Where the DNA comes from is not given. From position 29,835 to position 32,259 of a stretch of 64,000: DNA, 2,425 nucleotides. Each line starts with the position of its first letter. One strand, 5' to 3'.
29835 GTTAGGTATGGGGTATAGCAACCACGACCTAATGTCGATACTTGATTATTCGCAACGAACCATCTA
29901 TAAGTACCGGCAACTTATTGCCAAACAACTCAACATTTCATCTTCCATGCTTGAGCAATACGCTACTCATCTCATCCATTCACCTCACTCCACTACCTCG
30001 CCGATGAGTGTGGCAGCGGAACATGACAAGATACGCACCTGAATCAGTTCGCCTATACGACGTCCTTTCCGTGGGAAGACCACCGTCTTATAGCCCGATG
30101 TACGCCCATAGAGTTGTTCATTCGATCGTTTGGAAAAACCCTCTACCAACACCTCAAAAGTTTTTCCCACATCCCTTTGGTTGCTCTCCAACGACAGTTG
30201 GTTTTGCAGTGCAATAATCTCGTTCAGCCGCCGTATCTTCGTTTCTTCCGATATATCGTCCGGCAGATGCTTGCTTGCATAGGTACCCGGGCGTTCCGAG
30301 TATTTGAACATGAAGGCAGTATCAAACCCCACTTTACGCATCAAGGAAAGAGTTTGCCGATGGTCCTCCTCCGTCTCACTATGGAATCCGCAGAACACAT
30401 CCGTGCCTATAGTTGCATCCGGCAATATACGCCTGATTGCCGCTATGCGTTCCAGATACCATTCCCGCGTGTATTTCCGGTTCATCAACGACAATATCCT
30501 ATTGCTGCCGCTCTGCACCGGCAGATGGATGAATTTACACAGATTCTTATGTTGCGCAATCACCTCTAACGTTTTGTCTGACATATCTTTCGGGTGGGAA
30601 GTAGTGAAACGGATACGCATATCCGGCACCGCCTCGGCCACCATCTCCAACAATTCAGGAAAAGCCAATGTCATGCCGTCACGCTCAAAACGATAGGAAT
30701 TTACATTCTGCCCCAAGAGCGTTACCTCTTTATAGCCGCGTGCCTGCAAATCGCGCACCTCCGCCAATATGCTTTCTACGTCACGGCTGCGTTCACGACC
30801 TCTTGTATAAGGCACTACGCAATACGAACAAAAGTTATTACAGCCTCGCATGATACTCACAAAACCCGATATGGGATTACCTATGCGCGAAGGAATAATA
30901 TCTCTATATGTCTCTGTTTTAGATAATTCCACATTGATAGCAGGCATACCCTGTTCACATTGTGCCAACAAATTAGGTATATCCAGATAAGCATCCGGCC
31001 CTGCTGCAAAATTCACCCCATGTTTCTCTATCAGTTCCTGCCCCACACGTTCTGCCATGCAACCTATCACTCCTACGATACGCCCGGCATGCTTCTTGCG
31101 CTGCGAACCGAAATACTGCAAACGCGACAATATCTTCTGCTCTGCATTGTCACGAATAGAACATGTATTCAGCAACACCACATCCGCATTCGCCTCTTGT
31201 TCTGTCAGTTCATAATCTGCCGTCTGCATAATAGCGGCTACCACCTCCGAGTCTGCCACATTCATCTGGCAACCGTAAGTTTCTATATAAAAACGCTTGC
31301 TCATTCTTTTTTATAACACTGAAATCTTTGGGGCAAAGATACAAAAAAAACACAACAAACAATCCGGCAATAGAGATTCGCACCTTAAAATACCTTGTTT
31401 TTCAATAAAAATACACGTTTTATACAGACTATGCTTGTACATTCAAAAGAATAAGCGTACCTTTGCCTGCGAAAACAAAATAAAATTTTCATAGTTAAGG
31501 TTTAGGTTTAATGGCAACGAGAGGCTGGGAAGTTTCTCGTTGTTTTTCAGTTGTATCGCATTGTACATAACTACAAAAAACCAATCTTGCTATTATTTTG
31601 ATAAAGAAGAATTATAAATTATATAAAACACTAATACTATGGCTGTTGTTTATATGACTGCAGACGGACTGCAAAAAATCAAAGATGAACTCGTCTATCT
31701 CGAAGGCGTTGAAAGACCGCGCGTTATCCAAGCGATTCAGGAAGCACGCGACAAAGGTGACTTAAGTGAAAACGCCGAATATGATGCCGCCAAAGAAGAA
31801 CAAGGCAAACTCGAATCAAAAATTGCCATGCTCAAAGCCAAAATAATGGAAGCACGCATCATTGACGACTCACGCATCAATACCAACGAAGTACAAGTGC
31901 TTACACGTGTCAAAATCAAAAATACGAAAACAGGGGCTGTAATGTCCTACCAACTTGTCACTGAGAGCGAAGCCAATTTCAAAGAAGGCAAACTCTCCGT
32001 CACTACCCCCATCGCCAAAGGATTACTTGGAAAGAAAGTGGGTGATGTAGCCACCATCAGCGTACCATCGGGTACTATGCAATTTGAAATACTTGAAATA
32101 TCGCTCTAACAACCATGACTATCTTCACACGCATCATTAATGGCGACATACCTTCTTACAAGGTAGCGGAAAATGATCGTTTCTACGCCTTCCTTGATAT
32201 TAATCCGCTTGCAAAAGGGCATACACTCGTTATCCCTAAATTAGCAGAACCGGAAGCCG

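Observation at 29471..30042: Membrane-anchored LuxR-HTH regulator split exactly at an A9 homopolymer: candidate phase-variable gene or sequencing frameshift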

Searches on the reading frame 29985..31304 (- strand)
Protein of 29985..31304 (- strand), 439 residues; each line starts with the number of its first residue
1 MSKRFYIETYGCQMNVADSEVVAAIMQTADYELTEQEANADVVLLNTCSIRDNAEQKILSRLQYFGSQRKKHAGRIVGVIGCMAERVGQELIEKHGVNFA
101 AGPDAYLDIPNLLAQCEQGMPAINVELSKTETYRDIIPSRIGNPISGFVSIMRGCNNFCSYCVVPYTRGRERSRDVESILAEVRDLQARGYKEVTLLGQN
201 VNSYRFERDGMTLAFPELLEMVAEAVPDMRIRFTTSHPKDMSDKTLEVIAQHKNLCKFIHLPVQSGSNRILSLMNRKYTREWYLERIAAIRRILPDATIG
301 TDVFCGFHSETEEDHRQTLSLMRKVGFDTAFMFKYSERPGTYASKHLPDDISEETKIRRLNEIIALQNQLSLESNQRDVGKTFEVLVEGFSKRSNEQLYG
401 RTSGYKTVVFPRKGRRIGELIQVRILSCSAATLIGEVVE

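Call 9: find_encoding_contigs(protein=window:29985-31304:-, flank=6000, max_places=10)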
Protein window:29985-31304:- (439 aa): 8 contigs read that carry it; 2 places shown.
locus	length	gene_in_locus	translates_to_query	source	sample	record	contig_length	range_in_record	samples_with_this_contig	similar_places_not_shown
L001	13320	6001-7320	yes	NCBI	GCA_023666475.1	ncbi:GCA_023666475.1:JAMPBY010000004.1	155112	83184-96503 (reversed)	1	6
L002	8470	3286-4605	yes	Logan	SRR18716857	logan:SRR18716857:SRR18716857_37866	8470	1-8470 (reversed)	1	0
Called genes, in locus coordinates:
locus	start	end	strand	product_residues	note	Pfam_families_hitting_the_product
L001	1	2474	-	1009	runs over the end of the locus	PF07549:Sec_GG (faint), PF21760:SecD_1st, PF22599:SecDF_P1_head, PF02355:SecD_SecF_C, PF03176:MMPL, PF02355:SecD_SecF_C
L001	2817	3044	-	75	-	-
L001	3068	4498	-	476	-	PF19295:SufBD_N, PF01458:SUFBD_core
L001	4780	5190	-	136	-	PF11969:DcpS_C, PF01230:HIT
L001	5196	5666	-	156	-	PF03449:GreA_GreB_N, PF01272:GreA_GreB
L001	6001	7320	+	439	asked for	PF00919:UPF0004, PF04055:Radical_SAM, PF01938:TRAM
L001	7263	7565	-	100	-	-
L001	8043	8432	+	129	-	-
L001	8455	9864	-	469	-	PF01743:PolyA_pol, PF12627:PolyA_pol_RNAbd, PF01966:HD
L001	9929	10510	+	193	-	PF14127:DUF4294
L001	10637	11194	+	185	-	-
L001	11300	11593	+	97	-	PF14542:Acetyltransf_CG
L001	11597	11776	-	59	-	PF14375:Cys_rich_CWC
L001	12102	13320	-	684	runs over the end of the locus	PF00133:tRNA-synt_1, PF09334:tRNA-synt_1g, PF08264:Anticodon_1 (weak), PF19303:Anticodon_3, PF01588:tRNA_bind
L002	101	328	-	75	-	-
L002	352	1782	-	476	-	PF19295:SufBD_N, PF01458:SUFBD_core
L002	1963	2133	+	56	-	-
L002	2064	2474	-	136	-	PF11969:DcpS_C, PF01230:HIT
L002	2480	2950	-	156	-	PF03449:GreA_GreB_N, PF01272:GreA_GreB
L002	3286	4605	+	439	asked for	PF00919:UPF0004, PF04055:Radical_SAM, PF01938:TRAM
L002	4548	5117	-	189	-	-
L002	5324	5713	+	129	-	-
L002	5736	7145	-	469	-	PF01743:PolyA_pol, PF12627:PolyA_pol_RNAbd, PF01966:HD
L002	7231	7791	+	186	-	PF14127:DUF4294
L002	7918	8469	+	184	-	?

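Call 14: find_related_loci(query=window:29985-31304:-, collection=genome_contigs, flank=4000)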
Query window:29985-31304:- (439 aa) in genome_contigs; peptide patterns used: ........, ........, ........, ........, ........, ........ (x = any residue, [..] = any of these).
600 stretches matched a pattern (row limit reached: there are more); 595 encode a relative of the query (tblastn E <= 1e-3); the best 80 are kept; 80 distinct loci.
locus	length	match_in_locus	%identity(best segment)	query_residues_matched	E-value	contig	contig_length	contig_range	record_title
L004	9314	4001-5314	79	1-439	0e+0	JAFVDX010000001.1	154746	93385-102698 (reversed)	MAG: Paludibacteraceae bacterium isolate RGIG5082 Roe_deer_Rumen.Co__c9678, whole genome shotgun sequence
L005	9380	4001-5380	74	1-438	0e+0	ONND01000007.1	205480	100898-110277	uncultured Bacteroidales bacterium isolate RUG456 genome assembly, contig: scaffold_108, whole genome shotgun sequence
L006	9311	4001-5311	74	3-439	0e+0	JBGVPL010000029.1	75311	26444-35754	MAG: Candidatus Aphodosoma sp. isolate fecal_MAG_189 fecal_MAG_189_contig_0029, whole genome shotgun sequence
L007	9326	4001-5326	74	3-438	0e+0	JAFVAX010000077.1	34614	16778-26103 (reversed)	MAG: Paludibacteraceae bacterium isolate RGIG5004 Roe_deer_Rumen-5__c404260, whole genome shotgun sequence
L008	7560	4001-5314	74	3-439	0e+0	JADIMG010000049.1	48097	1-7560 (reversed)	MAG: Candidatus Gallipaludibacter merdavium isolate G3-3990 G3M40__C111421_L48097_SRR9113688, whole genome shotgun seque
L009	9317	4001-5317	74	1-439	0e+0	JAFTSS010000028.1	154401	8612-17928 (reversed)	MAG: Paludibacteraceae bacterium isolate RGIG4115 Roe_deer_Cecum.Co__c587124, whole genome shotgun sequence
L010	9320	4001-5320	73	2-439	0e+0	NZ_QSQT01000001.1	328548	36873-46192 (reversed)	Phocaeicola plebeius strain TF10-3AC TF10-3AC.Scaf1, whole genome shotgun sequence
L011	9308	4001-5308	73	3-438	0e+0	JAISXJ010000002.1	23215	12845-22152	MAG: Prevotellaceae bacterium isolate Nc350_bin171 k119_1859954, whole genome shotgun sequence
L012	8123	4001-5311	70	3-439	0e+0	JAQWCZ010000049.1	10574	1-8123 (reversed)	MAG: Paludibacter sp. isolate STF2_4 NODE_18902_length_10574_cov_3.216139_Sandtown_F2, whole genome shotgun sequence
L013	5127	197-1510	71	3-439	0e+0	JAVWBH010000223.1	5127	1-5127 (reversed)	MAG: Bacteroidales bacterium isolate CGS10Y4-bin28 NODE_15021_length_5127_cov_4.002563, whole genome shotgun sequence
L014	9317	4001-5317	71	1-438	0e+0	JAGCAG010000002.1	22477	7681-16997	MAG: Paludibacteraceae bacterium isolate RGIG9608 Yak_Colon.Co__c38409, whole genome shotgun sequence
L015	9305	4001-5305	72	2-435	0e+0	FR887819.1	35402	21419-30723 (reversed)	Bacteroides sp. CAG:443 genomic scaffold, scf122, whole genome shotgun sequence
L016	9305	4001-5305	72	2-435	0e+0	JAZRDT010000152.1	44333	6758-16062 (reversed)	MAG: Bacteroidaceae bacterium isolate T1900045505_YK20190199.MAGScoT_cleanbin_000027 SGB_7519_k141_1386022, whole genome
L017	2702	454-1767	67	3-439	0e+0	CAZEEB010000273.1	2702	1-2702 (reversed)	MAG TPA_asm: uncultured Paludibacter sp. isolate binchicken_co2_223 genome assembly, contig: NODE_56435_length_2702_cov_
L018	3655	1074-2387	70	2-438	0e+0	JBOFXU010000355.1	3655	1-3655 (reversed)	MAG: Bacteroidales bacterium isolate WFFMC_MAG_518 k139_218730_flag=0_multi=7.9147_len=3655, whole genome shotgun sequen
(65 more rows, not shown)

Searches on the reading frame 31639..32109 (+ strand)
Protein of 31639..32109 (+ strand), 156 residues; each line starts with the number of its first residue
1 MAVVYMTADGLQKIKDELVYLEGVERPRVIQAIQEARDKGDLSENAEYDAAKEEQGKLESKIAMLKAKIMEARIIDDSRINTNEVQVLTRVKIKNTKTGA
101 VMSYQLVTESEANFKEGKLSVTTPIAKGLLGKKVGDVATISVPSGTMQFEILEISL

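Call 75: find_encoding_contigs(protein=window:31639-32109:+, flank=4000, max_places=10)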
Protein window:31639-32109:+ (156 aa): 8 contigs read that carry it; 2 places shown.
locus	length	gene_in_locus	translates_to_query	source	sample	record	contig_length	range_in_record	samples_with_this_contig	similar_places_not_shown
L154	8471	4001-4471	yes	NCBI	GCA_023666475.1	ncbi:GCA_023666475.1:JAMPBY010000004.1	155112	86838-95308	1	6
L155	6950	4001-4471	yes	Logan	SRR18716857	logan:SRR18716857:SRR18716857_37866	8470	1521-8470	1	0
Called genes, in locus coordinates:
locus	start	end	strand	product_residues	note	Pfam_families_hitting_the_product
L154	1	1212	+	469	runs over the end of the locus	PF01743:PolyA_pol, PF12627:PolyA_pol_RNAbd, PF01966:HD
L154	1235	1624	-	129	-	-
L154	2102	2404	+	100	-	-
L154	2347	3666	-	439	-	PF00919:UPF0004, PF04055:Radical_SAM, PF01938:TRAM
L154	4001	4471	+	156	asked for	PF03449:GreA_GreB_N, PF01272:GreA_GreB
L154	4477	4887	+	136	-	PF11969:DcpS_C, PF01230:HIT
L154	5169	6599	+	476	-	PF19295:SufBD_N, PF01458:SUFBD_core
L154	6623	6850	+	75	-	-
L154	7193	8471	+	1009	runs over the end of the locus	PF07549:Sec_GG (faint), PF21760:SecD_1st, PF22599:SecDF_P1_head, PF02355:SecD_SecF_C, PF03176:MMPL, PF02355:SecD_SecF_C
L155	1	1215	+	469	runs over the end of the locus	PF01743:PolyA_pol, PF12627:PolyA_pol_RNAbd, PF01966:HD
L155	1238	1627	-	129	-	-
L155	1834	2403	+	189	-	-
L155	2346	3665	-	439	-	PF00919:UPF0004, PF04055:Radical_SAM, PF01938:TRAM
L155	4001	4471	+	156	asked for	PF03449:GreA_GreB_N, PF01272:GreA_GreB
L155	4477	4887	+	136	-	PF11969:DcpS_C, PF01230:HIT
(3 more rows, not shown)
